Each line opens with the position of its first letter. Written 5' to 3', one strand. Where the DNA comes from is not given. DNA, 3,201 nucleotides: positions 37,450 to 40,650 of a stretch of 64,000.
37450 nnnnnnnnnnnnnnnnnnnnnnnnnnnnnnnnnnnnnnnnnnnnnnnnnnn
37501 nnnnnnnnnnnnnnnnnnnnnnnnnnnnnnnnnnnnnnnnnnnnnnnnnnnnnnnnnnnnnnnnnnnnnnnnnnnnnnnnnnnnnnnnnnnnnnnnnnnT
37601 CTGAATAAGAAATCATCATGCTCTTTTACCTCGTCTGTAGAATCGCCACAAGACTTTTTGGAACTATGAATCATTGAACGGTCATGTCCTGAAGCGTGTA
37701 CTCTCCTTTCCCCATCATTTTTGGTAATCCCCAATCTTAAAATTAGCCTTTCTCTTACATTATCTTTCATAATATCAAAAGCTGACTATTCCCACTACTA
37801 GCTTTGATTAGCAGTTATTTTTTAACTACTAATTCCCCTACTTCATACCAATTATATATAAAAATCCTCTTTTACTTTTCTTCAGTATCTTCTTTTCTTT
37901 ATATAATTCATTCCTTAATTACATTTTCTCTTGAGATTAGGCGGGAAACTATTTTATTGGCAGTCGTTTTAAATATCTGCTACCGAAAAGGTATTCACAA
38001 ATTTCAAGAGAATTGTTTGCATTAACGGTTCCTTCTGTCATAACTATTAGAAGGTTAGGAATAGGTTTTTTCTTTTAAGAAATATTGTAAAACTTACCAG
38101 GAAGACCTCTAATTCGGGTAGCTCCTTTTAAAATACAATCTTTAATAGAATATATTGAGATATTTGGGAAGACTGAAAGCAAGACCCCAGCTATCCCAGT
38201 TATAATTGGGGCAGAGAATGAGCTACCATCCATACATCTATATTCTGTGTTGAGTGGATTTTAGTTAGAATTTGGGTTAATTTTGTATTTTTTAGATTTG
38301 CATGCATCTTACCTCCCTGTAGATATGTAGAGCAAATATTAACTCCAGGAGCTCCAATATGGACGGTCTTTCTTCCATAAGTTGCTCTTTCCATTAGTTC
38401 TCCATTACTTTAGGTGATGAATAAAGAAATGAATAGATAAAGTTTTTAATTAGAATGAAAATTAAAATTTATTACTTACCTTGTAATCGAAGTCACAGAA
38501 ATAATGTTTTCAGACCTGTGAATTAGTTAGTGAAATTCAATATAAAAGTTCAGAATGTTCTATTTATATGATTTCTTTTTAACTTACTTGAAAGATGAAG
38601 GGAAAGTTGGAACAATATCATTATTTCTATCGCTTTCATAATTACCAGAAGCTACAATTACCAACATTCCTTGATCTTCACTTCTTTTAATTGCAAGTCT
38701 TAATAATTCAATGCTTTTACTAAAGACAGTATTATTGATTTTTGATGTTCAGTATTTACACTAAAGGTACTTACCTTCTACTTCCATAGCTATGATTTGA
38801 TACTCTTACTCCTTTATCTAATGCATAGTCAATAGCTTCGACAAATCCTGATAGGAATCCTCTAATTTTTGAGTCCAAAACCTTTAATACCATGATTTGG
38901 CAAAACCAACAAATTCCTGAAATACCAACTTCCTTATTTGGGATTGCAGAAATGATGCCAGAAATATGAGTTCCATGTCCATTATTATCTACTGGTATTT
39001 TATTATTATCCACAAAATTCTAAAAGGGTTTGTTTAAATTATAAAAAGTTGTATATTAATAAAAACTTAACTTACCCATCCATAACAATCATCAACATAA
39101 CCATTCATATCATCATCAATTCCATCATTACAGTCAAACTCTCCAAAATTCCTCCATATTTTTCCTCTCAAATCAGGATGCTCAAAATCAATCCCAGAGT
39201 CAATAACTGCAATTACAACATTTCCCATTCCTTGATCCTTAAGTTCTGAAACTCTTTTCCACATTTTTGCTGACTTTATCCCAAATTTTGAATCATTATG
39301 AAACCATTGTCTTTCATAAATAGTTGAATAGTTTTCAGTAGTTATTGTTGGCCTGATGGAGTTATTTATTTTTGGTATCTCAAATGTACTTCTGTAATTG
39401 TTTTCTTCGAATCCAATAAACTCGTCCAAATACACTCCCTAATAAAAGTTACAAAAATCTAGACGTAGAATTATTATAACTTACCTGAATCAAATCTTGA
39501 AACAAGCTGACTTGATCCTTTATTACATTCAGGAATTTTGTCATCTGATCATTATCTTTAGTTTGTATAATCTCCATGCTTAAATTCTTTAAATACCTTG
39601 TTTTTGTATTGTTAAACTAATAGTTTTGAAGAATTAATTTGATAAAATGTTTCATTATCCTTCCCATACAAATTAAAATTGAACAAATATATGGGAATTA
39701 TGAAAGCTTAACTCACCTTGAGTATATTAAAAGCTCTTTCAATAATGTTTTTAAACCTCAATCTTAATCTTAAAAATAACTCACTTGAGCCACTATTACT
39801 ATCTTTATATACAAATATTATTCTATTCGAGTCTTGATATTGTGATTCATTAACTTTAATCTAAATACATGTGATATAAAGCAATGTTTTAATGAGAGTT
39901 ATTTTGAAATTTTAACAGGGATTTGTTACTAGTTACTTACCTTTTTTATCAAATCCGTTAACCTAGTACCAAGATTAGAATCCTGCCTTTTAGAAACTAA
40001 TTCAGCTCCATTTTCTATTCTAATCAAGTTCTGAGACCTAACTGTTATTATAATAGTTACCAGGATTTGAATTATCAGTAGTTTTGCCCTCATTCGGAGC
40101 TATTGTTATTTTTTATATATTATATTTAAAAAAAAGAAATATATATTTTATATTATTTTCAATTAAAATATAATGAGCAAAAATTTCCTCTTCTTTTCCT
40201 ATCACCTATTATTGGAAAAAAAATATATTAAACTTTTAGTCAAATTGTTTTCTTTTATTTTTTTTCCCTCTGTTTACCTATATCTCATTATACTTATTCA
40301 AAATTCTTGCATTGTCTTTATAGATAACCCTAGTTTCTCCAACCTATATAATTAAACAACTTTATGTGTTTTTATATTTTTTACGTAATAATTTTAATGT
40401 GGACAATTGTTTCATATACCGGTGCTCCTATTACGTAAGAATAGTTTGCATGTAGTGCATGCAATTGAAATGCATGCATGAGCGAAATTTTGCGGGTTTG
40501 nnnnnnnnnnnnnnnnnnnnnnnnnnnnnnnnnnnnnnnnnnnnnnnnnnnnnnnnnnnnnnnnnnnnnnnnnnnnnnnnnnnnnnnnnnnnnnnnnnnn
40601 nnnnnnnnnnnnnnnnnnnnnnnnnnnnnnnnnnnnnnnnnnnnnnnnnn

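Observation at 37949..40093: An S8 subtilisin-like protease gene packed with 10 introns in 2.1 kb, in an otherwise almost intron-free genome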

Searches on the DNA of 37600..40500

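Call 40: search_rna_families(source=window, start=37600, end=40500, threshold=evalue, max_evalue=1)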
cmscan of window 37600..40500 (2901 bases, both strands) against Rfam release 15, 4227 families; matches with E-value up to 1: 0.
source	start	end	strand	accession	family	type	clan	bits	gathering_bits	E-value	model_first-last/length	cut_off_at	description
